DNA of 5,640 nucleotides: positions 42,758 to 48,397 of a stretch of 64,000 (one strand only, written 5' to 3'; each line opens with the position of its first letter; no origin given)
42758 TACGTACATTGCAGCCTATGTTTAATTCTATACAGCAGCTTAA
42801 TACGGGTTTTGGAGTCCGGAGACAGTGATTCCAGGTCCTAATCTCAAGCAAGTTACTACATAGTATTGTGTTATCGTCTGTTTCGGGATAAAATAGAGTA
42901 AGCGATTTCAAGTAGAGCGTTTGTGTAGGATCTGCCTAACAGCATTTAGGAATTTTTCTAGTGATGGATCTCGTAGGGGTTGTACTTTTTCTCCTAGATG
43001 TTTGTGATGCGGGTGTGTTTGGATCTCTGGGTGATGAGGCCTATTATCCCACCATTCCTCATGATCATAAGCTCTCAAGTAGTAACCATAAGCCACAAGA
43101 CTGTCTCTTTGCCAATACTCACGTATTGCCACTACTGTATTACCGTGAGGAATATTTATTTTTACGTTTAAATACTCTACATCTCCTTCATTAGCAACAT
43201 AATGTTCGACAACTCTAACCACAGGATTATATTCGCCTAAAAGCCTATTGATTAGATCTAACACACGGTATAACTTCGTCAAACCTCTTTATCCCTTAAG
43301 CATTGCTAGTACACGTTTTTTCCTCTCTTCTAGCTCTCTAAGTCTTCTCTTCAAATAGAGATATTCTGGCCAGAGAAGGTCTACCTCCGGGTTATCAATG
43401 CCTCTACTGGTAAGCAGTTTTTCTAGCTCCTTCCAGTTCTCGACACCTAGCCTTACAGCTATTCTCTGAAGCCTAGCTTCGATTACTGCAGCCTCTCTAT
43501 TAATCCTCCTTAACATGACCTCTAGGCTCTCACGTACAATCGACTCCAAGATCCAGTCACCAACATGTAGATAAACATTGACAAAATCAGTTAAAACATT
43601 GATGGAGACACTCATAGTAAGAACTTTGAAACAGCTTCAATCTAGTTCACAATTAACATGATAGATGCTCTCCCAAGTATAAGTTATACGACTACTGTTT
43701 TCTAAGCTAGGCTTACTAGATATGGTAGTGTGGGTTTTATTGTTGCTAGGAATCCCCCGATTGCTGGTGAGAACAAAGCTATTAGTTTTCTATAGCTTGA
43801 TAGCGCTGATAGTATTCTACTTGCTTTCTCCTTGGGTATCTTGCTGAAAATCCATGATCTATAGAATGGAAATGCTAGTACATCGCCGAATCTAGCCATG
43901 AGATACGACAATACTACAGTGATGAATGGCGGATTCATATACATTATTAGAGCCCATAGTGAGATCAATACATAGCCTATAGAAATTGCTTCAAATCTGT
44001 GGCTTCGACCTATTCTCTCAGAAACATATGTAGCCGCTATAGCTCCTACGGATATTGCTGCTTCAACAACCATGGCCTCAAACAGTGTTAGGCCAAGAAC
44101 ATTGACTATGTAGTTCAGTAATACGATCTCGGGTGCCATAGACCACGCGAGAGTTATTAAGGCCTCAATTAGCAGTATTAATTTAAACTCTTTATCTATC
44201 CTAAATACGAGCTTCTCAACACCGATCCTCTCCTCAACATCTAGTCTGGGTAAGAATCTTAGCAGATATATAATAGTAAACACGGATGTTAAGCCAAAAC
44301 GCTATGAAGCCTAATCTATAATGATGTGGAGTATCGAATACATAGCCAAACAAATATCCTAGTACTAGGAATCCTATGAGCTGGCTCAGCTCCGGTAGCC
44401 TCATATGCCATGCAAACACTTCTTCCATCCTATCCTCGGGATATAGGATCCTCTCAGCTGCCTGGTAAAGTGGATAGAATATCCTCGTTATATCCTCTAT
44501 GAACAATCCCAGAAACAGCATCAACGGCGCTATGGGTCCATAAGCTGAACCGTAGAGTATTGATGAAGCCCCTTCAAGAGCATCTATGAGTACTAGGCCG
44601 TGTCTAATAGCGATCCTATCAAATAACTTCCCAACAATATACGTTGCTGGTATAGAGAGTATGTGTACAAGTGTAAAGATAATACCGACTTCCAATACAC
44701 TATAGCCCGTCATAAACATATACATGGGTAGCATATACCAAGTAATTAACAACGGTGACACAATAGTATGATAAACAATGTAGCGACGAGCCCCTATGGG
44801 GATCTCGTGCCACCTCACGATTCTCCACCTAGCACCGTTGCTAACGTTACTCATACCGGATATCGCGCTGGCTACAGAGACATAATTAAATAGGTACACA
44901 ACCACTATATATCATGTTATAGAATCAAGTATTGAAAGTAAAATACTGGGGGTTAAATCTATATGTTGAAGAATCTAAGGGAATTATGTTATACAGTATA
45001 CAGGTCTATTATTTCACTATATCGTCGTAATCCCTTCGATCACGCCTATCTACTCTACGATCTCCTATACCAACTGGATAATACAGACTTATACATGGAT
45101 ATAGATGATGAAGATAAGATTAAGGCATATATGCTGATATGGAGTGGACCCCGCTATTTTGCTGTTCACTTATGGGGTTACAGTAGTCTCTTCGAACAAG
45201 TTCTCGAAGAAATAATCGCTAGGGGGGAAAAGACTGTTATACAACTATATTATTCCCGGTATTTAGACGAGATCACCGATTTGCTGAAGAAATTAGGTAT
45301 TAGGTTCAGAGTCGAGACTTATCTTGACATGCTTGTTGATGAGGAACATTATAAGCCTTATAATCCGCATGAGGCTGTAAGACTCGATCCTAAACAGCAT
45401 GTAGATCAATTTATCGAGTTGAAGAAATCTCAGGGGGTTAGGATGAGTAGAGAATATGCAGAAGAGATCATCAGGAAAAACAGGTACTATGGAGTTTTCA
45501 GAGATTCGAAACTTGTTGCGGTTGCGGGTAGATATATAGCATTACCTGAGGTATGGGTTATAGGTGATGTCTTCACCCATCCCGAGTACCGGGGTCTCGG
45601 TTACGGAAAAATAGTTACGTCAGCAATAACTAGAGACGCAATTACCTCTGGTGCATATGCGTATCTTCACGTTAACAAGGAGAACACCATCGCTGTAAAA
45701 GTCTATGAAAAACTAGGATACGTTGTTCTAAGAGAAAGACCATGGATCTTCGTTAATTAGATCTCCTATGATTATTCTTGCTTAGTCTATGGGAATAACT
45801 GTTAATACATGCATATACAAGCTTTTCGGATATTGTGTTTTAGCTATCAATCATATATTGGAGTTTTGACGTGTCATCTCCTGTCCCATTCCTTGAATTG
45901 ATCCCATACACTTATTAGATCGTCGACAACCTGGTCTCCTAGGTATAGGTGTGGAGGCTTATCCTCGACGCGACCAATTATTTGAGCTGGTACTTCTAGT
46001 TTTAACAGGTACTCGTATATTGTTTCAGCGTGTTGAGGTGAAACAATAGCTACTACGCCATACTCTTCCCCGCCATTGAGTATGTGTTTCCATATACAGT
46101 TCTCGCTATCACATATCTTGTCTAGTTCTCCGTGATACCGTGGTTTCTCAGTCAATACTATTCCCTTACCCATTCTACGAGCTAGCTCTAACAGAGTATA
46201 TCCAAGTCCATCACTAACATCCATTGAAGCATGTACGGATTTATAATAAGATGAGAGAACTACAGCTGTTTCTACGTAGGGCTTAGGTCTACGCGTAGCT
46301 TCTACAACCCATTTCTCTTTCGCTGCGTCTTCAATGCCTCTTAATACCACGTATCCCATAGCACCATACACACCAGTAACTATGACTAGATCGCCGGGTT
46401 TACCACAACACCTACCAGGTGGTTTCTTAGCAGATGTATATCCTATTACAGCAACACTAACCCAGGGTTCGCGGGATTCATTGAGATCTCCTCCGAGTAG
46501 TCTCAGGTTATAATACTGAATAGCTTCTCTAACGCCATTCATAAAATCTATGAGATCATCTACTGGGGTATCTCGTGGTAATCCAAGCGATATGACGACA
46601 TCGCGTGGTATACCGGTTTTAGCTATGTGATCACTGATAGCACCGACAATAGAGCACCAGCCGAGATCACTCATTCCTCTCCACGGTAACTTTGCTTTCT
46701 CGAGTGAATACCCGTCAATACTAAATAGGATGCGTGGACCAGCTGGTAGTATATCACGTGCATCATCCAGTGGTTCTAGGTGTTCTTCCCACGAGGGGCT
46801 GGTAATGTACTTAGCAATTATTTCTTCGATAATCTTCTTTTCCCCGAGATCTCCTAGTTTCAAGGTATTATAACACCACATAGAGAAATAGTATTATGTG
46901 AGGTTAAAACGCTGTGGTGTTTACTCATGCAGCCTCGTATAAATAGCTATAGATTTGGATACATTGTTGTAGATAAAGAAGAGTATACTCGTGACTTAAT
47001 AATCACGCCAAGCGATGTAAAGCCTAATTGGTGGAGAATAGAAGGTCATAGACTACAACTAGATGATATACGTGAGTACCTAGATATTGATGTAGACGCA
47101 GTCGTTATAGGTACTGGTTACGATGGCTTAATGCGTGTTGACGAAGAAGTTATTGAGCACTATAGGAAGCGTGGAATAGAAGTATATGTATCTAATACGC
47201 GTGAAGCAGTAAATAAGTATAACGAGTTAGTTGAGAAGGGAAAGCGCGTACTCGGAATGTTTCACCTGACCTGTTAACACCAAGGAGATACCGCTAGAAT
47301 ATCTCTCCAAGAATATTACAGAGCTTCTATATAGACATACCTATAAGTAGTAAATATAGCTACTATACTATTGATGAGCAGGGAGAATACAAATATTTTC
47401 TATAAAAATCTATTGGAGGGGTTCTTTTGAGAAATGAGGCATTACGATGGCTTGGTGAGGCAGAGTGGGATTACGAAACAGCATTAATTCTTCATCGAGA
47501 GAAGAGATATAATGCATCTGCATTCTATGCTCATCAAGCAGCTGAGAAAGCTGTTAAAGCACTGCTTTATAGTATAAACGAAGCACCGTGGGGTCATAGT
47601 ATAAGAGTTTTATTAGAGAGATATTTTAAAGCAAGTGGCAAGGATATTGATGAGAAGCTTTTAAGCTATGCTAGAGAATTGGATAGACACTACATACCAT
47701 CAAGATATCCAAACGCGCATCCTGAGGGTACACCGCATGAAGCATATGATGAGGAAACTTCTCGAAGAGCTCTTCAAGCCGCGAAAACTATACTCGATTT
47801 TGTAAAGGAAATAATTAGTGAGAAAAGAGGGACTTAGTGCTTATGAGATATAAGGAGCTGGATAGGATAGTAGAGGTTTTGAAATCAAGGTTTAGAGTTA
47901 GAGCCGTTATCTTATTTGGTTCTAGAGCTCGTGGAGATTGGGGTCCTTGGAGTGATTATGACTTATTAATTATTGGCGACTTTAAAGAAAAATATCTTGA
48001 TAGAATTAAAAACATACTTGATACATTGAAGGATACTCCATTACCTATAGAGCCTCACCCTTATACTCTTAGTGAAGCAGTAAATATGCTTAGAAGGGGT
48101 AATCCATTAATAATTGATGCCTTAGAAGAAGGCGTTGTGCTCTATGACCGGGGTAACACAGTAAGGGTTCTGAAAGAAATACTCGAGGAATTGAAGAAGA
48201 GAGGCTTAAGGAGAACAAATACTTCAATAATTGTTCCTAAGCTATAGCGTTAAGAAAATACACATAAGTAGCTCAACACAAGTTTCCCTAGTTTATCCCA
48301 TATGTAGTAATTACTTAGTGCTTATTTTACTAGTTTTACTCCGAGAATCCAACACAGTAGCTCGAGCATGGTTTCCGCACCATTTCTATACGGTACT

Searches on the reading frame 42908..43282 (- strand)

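Call 20: search_protein_families(library=pfam, proteins=[window:42908-43282:-], max_evalue=0.001)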
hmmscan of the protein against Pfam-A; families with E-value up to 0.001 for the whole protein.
window:42908-43282:- (124 aa): 1 family
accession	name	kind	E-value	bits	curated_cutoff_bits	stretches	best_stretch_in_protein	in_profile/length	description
PF20126.4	TumE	-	2e-12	47.4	23.4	1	48-118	6-79/81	Toxin TumE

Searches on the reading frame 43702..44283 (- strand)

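Call 22: search_protein_families(library=pfam, proteins=[window:43702-44283:-], max_evalue=0.001)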
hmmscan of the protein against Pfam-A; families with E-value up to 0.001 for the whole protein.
window:43702-44283:- (193 aa): 1 family
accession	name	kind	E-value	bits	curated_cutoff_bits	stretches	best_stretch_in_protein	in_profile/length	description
PF07690.21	MFS_1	-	1.2e-07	31.4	33.4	1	25-173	197-347/347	Major Facilitator Superfamily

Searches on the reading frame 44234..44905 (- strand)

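Call 22: search_protein_families(library=pfam, proteins=[window:44234-44905:-], max_evalue=0.001)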
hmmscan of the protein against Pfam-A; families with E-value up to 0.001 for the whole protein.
window:44234-44905:- (223 aa): 1 family
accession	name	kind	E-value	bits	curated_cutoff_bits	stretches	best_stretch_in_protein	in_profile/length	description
PF07690.21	MFS_1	-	2.6e-05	23.7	33.4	1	54-200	14-154/347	Major Facilitator Superfamily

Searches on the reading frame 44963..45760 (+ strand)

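Call 22: search_protein_families(library=pfam, proteins=[window:44963-45760:+], max_evalue=0.001)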
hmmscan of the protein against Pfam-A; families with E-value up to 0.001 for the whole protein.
window:44963-45760:+ (265 aa): 7 families
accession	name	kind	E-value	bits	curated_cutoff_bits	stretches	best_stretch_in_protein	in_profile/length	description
PF00583.31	Acetyltransf_1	-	2.6e-15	57.1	20.7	1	167-253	27-116/116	Acetyltransferase (GNAT) family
PF08445.16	FR47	-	5.1e-15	55.7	22.1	1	175-262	1-86/86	FR47-like protein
PF13508.13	Acetyltransf_7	-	1.3e-08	35.5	27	1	174-254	4-83/84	Acetyltransferase (GNAT) domain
PF12746.13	GNAT_acetyltran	-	3.1e-08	34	26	1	177-256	161-237/243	GNAT acetyltransferase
PF13673.13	Acetyltransf_10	-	5.5e-07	30.1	23.6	1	166-257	23-111/128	Acetyltransferase (GNAT) domain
PF13527.13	Acetyltransf_9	-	3.7e-05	24.2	25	1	162-253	30-124/127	Acetyltransferase (GNAT) domain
PF13302.13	Acetyltransf_3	-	0.00074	20.7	25.4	0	154-253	44-137/138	Acetyltransferase (GNAT) domain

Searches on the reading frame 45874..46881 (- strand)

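Call 22: search_protein_families(library=pfam, proteins=[window:45874-46881:-], max_evalue=0.001)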
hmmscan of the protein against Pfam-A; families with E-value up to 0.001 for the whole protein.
window:45874-46881:- (335 aa): 2 families
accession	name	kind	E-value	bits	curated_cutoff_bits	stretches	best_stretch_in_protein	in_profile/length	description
PF00586.29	AIRS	-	9.6e-11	42.5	24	1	49-148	13-111/112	AIR synthase related protein, N-terminal domain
PF02769.27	AIRS_C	-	1.4e-10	42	23.1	1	161-309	1-149/156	AIR synthase related protein, C-terminal domain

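Call 25: search_protein_families(library=ncbifam, proteins=[window:45874-46881:-], max_evalue=0.0001)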
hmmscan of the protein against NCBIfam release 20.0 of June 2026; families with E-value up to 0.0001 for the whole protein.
window:45874-46881:- (335 aa): 9 families
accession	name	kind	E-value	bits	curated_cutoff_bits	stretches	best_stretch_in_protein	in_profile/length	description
TIGR01379.1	thiL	equivalog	9.1e-44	149.7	184.15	1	14-313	2-302/320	thiamine-phosphate kinase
NF004351.0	PRK05731.1-4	equivalog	1.1e-29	103.6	324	1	8-289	10-290/321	thiamine-phosphate kinase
NF004353.0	PRK05731.2-2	equivalog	1.4e-29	103.1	301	1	72-307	53-279/311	thiamine-phosphate kinase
NF004354.0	PRK05731.2-3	equivalog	2.4e-22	79.6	204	1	64-308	40-262/273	thiamine-phosphate kinase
NF004350.0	PRK05731.1-1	equivalog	3.3e-17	62.4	441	1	71-312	62-303/325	thiamine-phosphate kinase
TIGR02124.1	hypE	equivalog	1.3e-13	50.6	251.6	1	17-310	12-305/332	hydrogenase expression/formation protein HypE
TIGR04049.1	AIR_rel_sll0787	hypoth_equivalog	5e-09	35.7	321.3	1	14-317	16-301/318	sll0787 family AIR synthase-like protein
TIGR00476.1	selD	equivalog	5.4e-07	29.1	125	1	79-240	82-243/311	selenide, water dikinase SelD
TIGR03267.1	methan_mark_2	hypoth_equivalog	1.3e-05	24.5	365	1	73-315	77-304/323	methanogenesis marker 2 protein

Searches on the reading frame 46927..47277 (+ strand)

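Call 22: search_protein_families(library=pfam, proteins=[window:46927-47277:+], max_evalue=0.001)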
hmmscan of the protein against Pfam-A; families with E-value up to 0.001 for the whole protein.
window:46927-47277:+ (116 aa): 1 family
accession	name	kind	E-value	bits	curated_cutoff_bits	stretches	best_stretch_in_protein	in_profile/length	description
PF04430.19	DUF498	-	1.2e-25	90.1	33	1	5-113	1-109/109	Protein of unknown function (DUF498/DUF598)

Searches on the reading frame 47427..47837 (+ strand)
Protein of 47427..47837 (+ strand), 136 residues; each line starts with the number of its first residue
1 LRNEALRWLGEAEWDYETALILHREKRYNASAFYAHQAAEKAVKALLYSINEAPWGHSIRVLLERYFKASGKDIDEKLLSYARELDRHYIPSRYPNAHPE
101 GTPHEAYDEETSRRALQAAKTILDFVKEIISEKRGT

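Call 22: search_protein_families(library=pfam, proteins=[window:47427-47837:+], max_evalue=0.001)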
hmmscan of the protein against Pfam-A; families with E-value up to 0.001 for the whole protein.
window:47427-47837:+ (136 aa): 1 family
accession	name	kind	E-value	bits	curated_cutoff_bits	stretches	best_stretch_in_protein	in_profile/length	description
PF05168.19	HEPN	-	8.6e-30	103.7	22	1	7-129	3-117/117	HEPN domain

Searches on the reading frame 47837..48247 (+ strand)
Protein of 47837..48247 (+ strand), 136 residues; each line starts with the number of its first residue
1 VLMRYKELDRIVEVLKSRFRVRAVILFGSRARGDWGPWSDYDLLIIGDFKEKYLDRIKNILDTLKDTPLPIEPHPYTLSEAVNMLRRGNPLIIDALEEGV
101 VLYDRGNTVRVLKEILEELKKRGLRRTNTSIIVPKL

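Call 22: search_protein_families(library=pfam, proteins=[window:47837-48247:+], max_evalue=0.001)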
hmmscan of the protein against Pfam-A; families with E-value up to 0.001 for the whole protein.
window:47837-48247:+ (136 aa): 2 families
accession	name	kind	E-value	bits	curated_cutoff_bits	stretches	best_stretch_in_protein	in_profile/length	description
PF01909.29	NTP_transf_2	-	9e-14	52.1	21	1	8-89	1-80/93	Nucleotidyltransferase domain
PF18765.7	Polbeta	-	7.2e-11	42.5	26.9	1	10-105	2-90/93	Polymerase beta, Nucleotidyltransferase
